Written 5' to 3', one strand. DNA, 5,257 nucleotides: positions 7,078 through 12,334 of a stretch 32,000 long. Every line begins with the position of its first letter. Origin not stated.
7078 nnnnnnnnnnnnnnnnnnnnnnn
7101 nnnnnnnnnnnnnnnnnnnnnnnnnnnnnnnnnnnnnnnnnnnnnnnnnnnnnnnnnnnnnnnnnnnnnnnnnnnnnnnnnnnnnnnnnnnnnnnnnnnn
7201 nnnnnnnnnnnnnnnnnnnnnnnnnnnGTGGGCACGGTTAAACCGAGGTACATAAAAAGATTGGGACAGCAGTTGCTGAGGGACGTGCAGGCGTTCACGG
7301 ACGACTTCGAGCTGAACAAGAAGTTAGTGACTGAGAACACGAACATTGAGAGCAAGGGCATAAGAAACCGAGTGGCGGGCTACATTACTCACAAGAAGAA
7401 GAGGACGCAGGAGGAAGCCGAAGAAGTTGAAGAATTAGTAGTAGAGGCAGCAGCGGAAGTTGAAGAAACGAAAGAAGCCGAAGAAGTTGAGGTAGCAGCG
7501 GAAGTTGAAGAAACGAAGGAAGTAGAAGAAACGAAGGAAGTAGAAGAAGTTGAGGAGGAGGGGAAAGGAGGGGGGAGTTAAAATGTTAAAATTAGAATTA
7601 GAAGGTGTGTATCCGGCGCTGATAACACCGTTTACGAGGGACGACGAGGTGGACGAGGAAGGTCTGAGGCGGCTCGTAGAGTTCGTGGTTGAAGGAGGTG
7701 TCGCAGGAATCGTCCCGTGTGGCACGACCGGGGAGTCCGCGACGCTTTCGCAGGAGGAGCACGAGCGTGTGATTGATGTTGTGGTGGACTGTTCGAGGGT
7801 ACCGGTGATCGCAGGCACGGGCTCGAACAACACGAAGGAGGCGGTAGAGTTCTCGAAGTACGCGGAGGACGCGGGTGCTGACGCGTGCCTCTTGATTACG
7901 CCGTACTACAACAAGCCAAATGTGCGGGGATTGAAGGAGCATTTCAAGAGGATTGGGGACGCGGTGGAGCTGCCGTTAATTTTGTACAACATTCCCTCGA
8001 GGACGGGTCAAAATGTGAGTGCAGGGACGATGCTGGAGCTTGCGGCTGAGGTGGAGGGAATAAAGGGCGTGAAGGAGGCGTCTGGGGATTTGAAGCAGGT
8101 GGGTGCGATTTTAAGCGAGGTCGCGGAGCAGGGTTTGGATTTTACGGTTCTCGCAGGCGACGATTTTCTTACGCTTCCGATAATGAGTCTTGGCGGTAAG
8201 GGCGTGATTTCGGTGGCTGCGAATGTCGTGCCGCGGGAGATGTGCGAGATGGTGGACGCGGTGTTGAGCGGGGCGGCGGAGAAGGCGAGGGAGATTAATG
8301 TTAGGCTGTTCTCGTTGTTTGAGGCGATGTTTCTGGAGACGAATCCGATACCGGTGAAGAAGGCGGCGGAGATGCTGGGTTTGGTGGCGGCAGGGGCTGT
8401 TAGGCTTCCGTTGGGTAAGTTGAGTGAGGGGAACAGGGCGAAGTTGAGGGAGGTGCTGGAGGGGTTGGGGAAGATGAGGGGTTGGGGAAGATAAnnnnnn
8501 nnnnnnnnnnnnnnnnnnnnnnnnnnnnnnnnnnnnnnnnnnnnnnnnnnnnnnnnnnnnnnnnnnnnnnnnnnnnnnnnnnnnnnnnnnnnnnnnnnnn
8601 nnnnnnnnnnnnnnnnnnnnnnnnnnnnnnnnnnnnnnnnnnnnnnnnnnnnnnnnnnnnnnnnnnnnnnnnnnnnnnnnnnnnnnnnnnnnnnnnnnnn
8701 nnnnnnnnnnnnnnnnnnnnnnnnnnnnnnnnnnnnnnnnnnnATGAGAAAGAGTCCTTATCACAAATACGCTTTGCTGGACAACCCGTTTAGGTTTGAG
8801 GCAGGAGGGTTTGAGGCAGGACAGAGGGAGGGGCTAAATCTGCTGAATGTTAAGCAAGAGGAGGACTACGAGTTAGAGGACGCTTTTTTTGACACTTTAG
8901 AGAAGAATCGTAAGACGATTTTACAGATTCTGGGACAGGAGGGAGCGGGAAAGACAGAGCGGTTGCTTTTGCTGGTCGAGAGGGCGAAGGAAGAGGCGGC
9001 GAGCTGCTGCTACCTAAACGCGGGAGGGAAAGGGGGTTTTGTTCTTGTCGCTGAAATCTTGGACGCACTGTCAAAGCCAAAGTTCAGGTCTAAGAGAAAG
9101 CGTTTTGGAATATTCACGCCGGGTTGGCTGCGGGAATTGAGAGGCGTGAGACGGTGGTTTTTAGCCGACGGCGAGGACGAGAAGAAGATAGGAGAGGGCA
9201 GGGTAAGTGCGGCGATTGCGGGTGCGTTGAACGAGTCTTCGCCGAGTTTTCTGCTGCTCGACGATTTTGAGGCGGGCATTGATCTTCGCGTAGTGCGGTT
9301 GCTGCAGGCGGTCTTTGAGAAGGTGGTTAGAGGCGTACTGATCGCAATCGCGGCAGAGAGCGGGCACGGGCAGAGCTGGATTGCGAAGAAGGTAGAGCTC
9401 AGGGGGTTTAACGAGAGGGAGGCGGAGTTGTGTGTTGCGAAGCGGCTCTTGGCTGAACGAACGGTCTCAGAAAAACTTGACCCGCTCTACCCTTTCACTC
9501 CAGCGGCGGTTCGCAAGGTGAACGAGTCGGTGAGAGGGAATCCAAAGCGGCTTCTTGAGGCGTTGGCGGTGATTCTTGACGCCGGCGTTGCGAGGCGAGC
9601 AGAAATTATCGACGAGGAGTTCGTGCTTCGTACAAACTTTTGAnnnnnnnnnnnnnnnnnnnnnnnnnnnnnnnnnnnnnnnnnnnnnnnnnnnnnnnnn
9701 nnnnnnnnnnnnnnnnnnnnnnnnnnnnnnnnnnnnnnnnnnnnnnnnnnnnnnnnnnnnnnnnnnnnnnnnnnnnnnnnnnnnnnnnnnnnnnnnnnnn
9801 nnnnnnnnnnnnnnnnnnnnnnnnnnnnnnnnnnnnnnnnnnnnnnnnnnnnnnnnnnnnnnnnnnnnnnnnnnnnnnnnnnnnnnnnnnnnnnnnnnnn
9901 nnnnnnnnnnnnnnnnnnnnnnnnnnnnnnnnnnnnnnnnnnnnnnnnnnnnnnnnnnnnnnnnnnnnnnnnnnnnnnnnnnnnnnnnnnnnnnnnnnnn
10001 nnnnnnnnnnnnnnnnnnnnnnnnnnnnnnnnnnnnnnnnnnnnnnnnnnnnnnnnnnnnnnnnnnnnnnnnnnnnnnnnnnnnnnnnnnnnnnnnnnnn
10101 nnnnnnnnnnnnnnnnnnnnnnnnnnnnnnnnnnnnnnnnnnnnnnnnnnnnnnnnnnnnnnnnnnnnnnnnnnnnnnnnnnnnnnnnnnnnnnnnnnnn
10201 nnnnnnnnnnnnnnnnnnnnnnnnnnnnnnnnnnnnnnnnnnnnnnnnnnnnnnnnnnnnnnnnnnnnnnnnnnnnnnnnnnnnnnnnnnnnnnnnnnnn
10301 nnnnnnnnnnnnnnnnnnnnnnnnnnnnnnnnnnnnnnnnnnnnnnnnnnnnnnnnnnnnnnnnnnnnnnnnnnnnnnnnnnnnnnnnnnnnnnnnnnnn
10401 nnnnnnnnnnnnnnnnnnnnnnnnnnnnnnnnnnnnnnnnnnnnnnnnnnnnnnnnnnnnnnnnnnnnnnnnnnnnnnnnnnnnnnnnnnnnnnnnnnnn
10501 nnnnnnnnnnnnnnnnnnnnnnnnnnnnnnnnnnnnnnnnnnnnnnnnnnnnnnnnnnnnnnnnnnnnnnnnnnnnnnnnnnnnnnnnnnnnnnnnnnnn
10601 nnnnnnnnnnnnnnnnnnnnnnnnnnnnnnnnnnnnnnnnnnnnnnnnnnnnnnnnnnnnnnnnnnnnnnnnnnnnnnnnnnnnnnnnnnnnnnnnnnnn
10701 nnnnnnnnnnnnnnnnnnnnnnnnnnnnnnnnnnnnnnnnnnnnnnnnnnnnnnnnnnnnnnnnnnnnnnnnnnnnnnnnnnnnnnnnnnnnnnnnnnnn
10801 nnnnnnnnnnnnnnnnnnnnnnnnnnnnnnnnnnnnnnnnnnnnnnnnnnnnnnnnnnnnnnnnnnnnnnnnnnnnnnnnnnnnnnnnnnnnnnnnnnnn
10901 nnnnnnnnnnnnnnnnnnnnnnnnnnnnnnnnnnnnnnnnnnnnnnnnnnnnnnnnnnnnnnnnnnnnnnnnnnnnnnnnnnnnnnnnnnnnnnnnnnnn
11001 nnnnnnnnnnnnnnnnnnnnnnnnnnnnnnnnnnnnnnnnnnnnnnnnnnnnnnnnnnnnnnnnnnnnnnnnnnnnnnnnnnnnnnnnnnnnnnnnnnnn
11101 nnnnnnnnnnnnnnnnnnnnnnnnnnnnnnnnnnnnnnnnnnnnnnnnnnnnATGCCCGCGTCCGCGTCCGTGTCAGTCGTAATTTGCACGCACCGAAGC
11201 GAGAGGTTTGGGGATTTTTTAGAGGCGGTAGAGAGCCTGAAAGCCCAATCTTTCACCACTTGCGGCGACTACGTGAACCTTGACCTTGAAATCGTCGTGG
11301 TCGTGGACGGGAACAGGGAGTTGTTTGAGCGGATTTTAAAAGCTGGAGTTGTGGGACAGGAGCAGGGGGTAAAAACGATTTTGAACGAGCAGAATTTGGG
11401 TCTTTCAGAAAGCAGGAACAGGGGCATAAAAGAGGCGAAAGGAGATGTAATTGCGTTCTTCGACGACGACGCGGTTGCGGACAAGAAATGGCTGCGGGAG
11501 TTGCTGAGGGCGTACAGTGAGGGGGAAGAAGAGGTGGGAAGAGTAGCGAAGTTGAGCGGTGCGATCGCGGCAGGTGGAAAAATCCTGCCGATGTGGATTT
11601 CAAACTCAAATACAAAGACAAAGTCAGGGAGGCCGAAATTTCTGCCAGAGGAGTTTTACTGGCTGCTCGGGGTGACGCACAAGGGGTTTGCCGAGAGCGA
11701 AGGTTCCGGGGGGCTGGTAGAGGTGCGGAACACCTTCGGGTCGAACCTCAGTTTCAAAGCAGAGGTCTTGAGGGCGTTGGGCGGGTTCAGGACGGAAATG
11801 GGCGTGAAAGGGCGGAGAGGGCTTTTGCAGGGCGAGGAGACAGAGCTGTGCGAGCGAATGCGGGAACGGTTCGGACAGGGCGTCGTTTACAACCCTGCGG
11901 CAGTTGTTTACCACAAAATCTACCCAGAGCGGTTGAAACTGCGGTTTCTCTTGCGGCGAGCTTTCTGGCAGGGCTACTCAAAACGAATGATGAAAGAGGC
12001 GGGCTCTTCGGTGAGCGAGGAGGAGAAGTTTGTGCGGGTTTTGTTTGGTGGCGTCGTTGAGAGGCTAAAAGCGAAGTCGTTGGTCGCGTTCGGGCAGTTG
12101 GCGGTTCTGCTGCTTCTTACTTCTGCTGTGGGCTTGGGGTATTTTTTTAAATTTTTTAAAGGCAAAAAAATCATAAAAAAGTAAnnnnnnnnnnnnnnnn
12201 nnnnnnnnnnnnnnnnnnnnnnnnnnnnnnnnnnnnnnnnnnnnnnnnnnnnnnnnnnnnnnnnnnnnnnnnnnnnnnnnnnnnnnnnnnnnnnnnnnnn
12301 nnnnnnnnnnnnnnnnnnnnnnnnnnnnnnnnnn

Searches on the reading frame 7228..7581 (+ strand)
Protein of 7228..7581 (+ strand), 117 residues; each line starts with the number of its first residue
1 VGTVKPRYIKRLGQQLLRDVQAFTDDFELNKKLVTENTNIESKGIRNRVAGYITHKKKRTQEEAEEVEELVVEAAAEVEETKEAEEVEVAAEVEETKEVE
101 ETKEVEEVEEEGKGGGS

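Call 54: search_protein_families(library=pfam, proteins=[window:7228-7581:+], max_evalue=1)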
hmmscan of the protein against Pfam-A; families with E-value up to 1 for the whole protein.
window:7228-7581:+ (117 aa): 4 families
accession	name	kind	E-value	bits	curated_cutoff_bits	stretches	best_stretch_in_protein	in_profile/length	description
PF00833.23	Ribosomal_S17e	-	9.1e-13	48.6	22.8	1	1-107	1-104/122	Ribosomal S17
PF09581.16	Spore_III_AF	-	0.044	14.2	28.3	1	21-108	41-125/185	Stage III sporulation protein AF (Spore_III_AF)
PF07409.17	GP46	-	0.46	10.9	28.6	1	54-94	46-86/101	Phage protein GP46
PF05929.16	Phage_GPO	-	0.49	10.4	33.6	1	22-107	154-239/268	Phage capsid scaffolding protein (GPO) serine peptidase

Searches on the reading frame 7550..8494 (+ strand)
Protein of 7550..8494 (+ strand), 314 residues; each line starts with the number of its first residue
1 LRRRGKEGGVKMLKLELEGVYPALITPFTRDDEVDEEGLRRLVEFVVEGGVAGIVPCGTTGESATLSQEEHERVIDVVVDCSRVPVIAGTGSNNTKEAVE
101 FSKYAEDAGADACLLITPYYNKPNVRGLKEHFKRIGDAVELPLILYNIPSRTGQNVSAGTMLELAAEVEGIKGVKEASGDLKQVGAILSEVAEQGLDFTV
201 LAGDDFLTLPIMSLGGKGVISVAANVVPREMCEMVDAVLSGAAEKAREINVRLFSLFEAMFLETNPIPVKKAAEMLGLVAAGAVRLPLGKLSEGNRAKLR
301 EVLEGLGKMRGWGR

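Call 9: search_protein_families(library=pfam, proteins=[window:7550-8494:+], max_evalue=0.001)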
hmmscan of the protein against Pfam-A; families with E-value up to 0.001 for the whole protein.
window:7550-8494:+ (314 aa): 1 family
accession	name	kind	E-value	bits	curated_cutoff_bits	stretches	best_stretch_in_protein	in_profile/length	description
PF00701.28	DHDPS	-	3.8e-93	311.8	22.1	1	17-304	2-287/289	Dihydrodipicolinate synthetase family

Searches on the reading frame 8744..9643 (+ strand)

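Call 9: search_protein_families(library=pfam, proteins=[window:8744-9643:+], max_evalue=0.001)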
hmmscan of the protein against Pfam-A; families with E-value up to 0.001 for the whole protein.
window:8744-9643:+ (299 aa): 1 family
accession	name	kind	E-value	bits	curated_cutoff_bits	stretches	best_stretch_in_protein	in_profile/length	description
PF13401.12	AAA_22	-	2.2e-05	25.2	27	0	56-183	4-100/130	AAA domain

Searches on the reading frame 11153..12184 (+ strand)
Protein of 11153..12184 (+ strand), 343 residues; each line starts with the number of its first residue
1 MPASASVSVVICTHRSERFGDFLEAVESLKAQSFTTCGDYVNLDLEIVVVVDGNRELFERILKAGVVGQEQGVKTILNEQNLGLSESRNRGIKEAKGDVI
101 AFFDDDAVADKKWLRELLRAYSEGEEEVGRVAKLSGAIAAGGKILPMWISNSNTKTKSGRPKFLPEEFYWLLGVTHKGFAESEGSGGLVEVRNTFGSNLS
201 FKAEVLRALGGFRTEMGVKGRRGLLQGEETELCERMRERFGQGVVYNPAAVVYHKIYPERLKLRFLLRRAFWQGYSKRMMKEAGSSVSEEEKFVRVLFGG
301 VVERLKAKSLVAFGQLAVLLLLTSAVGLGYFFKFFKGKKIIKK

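Call 8: search_protein_families(library=pfam, proteins=[window:11153-12184:+], max_evalue=0.001)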
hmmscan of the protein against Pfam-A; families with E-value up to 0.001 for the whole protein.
window:11153-12184:+ (343 aa): 3 families
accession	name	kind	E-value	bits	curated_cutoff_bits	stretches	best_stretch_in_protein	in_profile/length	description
PF00535.33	Glycos_transf_2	-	5.7e-22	78.9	23.3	1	8-129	1-113/168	Glycosyl transferase family 2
PF13641.12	Glyco_tranf_2_3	-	1.9e-10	41.6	27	1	7-123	3-114/230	Glycosyltransferase like family 2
PF10111.15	Glyco_tranf_2_2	-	0.00052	20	27.3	1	8-110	1-95/276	Glycosyltransferase like family 2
